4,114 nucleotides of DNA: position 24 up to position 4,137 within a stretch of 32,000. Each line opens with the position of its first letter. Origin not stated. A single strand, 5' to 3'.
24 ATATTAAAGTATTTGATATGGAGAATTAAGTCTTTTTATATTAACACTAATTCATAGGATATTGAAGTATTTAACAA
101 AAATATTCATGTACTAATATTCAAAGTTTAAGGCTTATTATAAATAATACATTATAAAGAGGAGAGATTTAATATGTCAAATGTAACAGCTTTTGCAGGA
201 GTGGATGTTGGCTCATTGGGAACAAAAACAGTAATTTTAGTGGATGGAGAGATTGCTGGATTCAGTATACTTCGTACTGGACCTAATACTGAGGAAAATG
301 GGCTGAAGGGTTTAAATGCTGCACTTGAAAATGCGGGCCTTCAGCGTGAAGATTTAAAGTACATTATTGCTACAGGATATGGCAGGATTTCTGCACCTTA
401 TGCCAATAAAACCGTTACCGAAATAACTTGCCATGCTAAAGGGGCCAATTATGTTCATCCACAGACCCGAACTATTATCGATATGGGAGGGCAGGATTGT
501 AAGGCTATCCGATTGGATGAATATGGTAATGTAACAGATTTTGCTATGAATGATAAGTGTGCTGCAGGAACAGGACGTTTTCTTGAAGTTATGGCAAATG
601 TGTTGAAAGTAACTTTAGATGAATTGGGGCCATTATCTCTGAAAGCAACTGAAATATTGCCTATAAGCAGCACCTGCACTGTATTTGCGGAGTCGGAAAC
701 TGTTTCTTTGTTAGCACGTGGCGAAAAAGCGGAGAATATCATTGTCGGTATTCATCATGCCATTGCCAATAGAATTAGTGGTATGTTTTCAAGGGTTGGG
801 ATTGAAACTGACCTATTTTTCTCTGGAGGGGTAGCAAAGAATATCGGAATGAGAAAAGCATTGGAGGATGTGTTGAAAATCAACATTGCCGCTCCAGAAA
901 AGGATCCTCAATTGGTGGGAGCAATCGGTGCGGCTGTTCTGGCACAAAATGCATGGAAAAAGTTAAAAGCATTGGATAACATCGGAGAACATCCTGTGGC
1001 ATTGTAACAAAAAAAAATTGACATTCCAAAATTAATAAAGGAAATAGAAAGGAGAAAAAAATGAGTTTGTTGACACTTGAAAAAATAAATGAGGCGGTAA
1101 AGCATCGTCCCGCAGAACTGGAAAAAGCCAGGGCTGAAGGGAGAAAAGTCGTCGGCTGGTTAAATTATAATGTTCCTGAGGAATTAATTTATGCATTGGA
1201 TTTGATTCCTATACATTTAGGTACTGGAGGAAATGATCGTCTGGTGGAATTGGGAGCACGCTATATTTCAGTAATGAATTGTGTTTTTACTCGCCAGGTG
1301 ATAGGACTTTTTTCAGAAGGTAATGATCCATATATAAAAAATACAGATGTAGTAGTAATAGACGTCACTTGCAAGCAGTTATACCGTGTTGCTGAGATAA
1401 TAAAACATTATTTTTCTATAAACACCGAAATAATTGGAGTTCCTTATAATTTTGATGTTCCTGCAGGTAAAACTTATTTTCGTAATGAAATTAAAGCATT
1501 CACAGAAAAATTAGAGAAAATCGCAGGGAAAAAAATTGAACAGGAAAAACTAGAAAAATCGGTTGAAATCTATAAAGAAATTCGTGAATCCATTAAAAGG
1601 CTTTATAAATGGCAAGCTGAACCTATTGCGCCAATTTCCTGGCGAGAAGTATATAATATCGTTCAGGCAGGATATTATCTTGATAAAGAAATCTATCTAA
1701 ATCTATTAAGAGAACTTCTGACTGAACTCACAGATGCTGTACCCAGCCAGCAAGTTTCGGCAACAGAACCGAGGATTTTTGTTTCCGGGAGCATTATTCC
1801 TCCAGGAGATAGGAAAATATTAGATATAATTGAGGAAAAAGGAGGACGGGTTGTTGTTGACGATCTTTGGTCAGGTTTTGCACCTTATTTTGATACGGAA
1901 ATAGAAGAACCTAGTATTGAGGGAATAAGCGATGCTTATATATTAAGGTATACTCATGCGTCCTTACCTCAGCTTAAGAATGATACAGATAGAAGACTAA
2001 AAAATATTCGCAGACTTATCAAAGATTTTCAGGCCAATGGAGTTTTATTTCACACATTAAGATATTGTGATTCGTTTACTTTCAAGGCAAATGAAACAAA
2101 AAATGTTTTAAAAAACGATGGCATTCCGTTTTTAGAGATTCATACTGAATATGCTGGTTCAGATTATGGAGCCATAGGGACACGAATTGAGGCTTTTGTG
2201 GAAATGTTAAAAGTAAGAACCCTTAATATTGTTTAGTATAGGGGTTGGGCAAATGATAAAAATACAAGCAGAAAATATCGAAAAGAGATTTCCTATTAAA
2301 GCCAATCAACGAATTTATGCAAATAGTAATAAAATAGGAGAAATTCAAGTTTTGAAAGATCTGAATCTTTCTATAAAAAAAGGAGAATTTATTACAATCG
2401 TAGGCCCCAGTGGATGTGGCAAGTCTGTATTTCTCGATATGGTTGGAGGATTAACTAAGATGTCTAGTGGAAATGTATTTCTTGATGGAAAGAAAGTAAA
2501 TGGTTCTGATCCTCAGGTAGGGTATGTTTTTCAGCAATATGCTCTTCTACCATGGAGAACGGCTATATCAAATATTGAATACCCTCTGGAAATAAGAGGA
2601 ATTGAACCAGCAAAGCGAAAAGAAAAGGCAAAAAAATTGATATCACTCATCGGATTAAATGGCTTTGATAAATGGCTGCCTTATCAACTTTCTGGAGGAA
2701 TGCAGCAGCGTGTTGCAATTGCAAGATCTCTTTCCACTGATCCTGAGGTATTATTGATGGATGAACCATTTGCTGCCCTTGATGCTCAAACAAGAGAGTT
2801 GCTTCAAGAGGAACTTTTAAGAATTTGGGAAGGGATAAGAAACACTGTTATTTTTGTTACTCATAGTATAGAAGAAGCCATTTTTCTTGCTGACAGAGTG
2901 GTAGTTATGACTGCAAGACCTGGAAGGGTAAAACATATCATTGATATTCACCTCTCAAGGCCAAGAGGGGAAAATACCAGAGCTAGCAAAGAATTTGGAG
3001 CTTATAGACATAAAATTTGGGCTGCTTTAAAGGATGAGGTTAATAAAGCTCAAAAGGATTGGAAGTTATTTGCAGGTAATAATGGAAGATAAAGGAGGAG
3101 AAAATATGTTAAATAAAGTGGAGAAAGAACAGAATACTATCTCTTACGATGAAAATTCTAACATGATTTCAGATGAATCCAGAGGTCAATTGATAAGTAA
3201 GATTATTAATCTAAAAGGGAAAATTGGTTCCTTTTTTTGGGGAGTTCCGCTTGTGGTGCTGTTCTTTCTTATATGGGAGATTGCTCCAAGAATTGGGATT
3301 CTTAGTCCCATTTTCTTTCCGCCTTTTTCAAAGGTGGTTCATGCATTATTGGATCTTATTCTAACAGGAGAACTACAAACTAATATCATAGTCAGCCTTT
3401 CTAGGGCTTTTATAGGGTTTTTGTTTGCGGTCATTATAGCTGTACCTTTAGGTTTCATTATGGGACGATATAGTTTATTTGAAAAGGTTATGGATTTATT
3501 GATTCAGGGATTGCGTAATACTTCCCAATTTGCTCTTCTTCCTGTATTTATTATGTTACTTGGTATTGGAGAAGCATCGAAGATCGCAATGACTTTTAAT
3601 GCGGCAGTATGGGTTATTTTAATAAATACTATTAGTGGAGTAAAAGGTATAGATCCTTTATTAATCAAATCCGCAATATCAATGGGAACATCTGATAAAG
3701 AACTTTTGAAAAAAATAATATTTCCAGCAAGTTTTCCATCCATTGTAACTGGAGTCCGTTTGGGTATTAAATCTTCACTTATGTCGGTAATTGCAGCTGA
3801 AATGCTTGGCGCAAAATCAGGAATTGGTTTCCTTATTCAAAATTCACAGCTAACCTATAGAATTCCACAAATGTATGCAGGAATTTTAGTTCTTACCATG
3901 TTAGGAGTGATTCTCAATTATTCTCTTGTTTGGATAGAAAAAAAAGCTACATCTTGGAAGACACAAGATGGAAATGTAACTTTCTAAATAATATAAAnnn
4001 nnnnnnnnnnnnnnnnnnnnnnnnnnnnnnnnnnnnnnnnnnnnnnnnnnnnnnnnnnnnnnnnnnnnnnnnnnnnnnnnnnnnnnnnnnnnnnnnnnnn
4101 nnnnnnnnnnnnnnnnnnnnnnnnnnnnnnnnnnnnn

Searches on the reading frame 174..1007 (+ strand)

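Call 74: search_protein_families(library=pfam, proteins=[window:174-1007:+], max_evalue=0.00001)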
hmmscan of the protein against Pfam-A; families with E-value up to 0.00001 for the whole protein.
window:174-1007:+ (277 aa): 1 family
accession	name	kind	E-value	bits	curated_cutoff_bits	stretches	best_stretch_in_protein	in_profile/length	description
PF01869.26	BcrAD_BadFG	-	4e-66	223.7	31.5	1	9-257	2-271/271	BadF/BadG/BcrA/BcrD ATPase family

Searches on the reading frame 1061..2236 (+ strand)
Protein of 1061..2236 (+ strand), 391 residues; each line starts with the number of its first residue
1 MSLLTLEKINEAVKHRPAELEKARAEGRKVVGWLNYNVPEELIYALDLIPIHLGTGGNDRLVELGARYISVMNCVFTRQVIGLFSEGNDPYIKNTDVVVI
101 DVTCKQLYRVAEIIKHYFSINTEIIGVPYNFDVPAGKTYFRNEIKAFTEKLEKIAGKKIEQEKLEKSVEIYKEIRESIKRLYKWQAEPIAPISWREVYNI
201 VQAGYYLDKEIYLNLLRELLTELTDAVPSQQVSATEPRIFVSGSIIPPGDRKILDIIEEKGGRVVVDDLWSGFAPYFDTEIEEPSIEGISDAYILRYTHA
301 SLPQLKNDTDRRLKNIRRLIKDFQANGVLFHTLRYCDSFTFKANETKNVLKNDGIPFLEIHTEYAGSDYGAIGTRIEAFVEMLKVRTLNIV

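Call 74: search_protein_families(library=pfam, proteins=[window:1061-2236:+], max_evalue=0.00001)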
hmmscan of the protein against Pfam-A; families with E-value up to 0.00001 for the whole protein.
window:1061-2236:+ (391 aa): 1 family
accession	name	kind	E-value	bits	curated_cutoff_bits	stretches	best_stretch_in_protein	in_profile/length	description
PF06050.19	HGD-D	-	8.5e-83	279.2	28.4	1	36-383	2-342/342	2-hydroxyglutaryl-CoA dehydratase, D-component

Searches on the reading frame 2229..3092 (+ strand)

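Call 74: search_protein_families(library=pfam, proteins=[window:2229-3092:+], max_evalue=0.00001)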
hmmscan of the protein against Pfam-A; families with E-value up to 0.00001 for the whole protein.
window:2229-3092:+ (287 aa): 2 families
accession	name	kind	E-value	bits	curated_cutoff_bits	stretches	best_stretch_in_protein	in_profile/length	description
PF00005.33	ABC_tran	-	3.9e-31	108.9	25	1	42-182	1-137/137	ABC transporter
PF13304.12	AAA_21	-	4.6e-08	33.9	27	0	148-214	232-300/304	AAA domain, putative AbiEii toxin, Type IV TA system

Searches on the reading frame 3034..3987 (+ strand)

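Call 74: search_protein_families(library=pfam, proteins=[window:3034-3987:+], max_evalue=0.00001)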
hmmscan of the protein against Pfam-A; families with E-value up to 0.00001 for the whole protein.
window:3034-3987:+ (317 aa): 1 family
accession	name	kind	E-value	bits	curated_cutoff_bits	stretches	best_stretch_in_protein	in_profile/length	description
PF00528.27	BPD_transp_1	-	3e-21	76.4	26.4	1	136-304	1-181/184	Binding-protein-dependent transport system inner membrane component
